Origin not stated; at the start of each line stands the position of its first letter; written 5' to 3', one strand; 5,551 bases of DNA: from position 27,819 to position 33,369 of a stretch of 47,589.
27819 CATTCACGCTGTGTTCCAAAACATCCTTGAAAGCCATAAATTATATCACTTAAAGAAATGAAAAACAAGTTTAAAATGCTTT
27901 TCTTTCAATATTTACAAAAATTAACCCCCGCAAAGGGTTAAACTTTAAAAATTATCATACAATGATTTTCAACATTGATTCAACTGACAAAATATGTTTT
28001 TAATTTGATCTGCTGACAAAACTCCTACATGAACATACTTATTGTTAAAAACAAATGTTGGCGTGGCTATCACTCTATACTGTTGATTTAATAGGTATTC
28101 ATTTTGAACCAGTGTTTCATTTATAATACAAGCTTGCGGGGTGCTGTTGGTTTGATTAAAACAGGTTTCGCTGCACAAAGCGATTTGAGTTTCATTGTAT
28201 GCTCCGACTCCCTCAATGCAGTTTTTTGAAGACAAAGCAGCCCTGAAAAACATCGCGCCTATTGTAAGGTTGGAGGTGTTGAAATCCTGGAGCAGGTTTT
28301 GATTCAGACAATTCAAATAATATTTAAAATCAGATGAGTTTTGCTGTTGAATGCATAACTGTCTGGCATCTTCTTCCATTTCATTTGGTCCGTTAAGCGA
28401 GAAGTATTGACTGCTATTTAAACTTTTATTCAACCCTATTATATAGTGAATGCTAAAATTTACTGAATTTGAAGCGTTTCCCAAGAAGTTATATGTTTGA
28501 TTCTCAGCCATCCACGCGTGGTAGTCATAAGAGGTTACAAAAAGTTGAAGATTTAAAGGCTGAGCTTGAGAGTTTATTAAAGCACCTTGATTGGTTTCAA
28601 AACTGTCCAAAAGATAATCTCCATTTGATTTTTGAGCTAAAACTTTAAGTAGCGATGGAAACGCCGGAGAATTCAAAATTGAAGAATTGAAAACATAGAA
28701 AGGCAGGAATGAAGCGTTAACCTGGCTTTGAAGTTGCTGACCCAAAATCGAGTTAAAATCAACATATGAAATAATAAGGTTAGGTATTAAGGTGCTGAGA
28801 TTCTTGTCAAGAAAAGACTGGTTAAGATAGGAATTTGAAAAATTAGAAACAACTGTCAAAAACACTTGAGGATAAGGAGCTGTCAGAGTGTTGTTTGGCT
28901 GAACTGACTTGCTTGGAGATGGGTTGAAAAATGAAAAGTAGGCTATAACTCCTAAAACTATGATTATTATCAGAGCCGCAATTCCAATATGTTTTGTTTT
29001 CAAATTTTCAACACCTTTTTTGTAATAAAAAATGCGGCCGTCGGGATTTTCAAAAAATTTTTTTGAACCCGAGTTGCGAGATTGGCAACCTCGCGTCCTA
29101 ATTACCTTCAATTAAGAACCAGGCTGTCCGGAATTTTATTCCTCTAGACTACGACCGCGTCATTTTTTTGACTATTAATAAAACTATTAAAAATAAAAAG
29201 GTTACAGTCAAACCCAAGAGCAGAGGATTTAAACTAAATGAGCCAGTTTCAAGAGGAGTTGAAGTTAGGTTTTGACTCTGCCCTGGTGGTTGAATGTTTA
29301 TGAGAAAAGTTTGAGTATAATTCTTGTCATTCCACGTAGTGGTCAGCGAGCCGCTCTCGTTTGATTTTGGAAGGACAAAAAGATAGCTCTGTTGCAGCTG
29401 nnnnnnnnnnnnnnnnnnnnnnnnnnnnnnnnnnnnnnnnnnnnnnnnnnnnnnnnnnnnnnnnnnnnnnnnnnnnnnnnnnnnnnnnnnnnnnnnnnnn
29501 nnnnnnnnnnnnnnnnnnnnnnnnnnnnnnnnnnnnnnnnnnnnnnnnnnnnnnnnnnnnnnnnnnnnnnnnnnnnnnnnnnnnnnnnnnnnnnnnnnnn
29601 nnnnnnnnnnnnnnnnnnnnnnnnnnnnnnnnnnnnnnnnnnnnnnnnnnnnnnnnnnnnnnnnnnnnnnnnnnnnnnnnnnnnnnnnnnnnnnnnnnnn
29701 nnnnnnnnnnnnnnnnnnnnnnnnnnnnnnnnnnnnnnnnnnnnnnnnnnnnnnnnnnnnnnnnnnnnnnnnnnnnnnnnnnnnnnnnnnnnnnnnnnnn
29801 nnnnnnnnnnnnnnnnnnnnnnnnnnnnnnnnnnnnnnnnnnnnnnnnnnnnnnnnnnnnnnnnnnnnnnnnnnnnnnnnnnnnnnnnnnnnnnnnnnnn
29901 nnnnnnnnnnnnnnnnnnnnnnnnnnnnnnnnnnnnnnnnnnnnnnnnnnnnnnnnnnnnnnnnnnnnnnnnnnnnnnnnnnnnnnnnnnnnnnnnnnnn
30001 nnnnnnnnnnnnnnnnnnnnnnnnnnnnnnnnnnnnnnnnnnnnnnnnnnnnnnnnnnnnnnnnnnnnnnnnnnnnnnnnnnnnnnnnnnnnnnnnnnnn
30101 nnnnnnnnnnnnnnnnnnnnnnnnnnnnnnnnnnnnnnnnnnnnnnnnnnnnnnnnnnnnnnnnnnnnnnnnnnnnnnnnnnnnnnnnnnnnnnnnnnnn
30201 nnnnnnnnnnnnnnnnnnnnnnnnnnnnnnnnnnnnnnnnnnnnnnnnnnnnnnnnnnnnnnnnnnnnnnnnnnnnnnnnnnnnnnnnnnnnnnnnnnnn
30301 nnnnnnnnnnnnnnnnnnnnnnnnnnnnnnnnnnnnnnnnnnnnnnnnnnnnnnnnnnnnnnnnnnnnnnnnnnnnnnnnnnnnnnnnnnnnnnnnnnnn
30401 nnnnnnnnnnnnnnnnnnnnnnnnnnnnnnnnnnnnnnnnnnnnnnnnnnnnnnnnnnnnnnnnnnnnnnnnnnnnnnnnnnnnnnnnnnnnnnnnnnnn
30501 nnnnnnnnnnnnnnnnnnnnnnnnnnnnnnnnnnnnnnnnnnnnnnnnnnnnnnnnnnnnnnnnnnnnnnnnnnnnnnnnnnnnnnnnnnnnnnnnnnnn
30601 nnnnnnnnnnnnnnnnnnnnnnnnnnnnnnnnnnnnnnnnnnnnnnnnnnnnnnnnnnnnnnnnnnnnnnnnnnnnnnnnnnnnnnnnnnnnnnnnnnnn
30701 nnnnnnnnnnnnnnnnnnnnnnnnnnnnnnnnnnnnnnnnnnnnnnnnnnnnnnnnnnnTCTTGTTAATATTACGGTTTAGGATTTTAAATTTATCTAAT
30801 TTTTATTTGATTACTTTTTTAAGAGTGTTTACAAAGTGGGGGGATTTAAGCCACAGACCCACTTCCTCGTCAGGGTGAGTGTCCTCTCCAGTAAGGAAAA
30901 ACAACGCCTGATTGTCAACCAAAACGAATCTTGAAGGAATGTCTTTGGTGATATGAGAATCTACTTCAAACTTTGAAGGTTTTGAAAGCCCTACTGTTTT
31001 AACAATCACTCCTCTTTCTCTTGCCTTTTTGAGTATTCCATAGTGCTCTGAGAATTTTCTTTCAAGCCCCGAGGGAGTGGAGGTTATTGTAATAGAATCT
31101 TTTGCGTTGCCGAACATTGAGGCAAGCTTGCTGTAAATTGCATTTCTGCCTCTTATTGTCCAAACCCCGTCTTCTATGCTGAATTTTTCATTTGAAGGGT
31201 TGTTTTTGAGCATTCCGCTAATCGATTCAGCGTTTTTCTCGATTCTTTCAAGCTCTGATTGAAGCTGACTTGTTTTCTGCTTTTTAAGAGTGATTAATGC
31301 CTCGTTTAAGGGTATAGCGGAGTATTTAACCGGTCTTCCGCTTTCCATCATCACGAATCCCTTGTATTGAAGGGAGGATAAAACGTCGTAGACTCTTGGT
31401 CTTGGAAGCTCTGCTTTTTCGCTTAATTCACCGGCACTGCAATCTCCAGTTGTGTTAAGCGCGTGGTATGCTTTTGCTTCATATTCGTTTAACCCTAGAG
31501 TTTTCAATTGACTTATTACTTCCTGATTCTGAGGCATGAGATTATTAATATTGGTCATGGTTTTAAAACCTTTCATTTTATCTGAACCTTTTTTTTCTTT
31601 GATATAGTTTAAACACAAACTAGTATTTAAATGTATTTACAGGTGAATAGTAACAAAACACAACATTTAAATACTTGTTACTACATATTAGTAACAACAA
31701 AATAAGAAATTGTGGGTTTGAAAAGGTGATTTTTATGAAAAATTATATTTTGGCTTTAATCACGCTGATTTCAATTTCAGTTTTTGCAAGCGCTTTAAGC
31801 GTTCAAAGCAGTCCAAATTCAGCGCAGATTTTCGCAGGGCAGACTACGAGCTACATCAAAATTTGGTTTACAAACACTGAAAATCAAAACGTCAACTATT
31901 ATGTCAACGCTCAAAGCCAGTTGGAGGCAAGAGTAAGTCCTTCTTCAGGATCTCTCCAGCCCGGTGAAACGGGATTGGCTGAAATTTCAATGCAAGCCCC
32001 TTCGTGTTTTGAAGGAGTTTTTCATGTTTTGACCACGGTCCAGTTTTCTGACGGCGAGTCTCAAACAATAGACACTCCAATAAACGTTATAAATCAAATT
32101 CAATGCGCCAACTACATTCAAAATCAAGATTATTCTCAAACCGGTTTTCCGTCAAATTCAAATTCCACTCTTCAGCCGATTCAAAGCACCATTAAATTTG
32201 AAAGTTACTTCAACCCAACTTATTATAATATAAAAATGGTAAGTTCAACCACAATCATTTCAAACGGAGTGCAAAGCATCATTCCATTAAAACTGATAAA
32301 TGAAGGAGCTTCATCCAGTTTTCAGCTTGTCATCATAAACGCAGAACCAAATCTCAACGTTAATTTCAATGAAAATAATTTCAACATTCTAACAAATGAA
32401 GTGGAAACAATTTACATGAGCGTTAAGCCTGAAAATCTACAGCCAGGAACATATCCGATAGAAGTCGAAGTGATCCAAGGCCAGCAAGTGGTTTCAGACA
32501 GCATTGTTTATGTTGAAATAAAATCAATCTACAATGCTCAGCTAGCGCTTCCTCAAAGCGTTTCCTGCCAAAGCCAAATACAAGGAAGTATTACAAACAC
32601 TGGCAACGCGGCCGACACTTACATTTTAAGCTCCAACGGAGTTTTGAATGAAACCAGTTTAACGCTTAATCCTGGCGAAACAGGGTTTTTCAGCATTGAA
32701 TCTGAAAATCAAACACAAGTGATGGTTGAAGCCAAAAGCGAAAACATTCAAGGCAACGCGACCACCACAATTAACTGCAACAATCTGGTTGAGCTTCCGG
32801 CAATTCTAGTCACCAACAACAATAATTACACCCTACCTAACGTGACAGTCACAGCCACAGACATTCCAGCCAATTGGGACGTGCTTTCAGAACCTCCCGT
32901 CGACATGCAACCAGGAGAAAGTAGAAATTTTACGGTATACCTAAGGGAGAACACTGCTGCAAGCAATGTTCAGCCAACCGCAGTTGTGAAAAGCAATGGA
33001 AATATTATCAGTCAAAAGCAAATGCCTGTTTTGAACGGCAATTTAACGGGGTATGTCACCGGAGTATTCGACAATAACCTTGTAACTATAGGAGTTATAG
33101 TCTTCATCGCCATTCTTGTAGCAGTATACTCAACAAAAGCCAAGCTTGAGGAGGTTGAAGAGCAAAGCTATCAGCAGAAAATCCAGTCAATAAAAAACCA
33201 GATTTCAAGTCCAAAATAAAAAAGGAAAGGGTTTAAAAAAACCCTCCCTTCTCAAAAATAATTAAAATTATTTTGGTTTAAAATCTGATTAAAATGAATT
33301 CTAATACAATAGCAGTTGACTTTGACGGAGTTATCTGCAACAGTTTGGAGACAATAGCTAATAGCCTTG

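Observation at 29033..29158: Hidden tRNA-Gly(GCC) with three putative introns, masked by an ORF call and overlapping a CDS stop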

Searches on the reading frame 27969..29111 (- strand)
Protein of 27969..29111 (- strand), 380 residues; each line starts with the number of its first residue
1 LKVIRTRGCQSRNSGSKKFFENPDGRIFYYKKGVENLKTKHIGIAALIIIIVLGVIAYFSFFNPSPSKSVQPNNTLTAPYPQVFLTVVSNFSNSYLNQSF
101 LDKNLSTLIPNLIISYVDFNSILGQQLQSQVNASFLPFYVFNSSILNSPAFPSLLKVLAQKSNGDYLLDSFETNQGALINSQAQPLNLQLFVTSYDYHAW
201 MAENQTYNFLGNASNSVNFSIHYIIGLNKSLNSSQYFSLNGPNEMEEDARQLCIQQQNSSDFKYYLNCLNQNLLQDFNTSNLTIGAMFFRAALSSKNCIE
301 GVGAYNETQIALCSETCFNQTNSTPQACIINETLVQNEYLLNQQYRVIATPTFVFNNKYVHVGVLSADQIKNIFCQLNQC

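Call 10: search_protein_families(library=pfam, proteins=[window:27969-29111:-])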
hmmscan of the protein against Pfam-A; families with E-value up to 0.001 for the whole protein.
window:27969-29111:- (380 aa): 1 family
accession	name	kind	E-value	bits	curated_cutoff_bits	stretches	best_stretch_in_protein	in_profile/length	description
PF13192.12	Thioredoxin_3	-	0.00068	20.1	24.8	0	343-374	43-75/76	Thioredoxin domain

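Call 58: search_protein_families(library=pfam, proteins=[window:27969-29003:-], max_evalue=0.0001)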
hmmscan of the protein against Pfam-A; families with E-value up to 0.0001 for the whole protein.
window:27969-29003:- (344 aa): 0 families

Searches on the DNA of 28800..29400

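Call 8: search_rna_families(source=window, start=28800, end=29400, threshold=evalue, max_evalue=10, show_alignments=3)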
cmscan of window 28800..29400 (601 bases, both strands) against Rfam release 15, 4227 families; matches with E-value up to 10: 6.
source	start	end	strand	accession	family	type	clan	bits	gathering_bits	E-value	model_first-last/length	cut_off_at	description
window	29117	29185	-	RF02296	TtnuCD20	Gene; snRNA; snoRNA; CD-box;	-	22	80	0.45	1-66/66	no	Tetrahymena snoRNA TtnuCD20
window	28928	29037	-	RF02696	Teg49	Gene; sRNA;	-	18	186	2.6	1-196/196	no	Teg49 sRNA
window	29033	29078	+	RF03700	mir-1923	Gene; miRNA;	-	16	94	2.9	14-66/83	no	mir-1923 microRNA precursor family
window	29139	29210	-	RF00737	mir-322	Gene; miRNA;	-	15.1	62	5.3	1-84/84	no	mir-322 microRNA precursor family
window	29164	29207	+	RF02098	DGCR5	Gene; lncRNA;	-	14.1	50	7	1-49/49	no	DiGeorge syndrome critical region gene 5 conserved region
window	28991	29064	-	RF02842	RefA1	Gene; sRNA;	-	13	94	3.5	1-222/222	no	Enterococcus sRNA A1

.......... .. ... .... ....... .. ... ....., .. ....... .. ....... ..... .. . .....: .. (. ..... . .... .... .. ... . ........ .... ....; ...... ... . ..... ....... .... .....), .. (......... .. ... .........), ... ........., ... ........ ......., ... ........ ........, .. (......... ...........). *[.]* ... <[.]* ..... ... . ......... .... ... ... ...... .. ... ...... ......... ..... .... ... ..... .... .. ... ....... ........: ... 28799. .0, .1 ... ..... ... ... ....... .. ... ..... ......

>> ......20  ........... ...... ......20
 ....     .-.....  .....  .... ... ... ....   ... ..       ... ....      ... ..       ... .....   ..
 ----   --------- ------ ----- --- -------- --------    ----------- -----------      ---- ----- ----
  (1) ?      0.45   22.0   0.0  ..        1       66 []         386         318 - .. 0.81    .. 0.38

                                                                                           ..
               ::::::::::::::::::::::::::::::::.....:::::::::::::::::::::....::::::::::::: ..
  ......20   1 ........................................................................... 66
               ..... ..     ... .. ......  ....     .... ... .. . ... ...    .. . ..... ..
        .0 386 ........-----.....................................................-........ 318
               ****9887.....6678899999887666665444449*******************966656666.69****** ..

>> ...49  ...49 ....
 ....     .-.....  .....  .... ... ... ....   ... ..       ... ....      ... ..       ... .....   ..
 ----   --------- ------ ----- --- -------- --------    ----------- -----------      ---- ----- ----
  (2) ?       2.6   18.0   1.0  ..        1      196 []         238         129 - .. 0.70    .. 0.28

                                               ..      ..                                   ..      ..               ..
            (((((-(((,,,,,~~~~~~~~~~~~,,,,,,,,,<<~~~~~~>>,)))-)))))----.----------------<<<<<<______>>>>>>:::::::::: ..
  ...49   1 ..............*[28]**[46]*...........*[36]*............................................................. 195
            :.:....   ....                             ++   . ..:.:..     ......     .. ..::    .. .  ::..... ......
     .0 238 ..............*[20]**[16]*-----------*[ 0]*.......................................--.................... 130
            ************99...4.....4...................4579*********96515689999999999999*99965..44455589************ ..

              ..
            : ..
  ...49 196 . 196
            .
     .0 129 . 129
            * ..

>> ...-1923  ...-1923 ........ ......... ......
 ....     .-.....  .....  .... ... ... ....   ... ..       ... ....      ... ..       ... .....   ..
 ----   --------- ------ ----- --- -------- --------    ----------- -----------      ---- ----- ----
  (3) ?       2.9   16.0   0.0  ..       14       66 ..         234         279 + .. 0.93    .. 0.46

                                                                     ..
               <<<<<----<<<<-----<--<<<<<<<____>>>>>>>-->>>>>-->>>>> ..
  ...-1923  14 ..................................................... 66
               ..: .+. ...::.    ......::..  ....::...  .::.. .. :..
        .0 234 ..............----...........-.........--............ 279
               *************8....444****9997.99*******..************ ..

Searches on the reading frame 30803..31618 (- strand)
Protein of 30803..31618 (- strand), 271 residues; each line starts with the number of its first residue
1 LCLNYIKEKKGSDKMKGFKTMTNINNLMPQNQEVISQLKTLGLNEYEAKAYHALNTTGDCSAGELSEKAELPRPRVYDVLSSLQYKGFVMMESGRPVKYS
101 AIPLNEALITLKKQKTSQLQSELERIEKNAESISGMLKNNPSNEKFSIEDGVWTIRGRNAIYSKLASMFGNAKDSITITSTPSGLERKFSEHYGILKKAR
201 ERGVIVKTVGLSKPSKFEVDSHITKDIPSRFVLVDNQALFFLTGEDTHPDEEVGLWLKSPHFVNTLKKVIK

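Call 57: search_protein_families(library=pfam, proteins=[window:30803-31618:-], max_evalue=0.0001)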
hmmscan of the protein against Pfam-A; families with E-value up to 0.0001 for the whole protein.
window:30803-31618:- (271 aa): 1 family
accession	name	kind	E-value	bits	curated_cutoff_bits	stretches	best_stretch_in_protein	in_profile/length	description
PF01978.25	TrmB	-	1.8e-21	76.2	25.6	1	38-104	1-67/68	Sugar-specific transcriptional regulator TrmB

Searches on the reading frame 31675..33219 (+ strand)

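Call 10: search_protein_families(library=pfam, proteins=[window:31675-33219:+])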
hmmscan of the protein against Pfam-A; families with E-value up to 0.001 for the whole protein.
window:31675-33219:+ (514 aa): 1 family
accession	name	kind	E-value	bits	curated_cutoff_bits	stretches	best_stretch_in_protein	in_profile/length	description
PF00635.32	Motile_Sperm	-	0.00027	21.2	25.9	0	44-109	3-70/109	MSP (Major sperm protein) domain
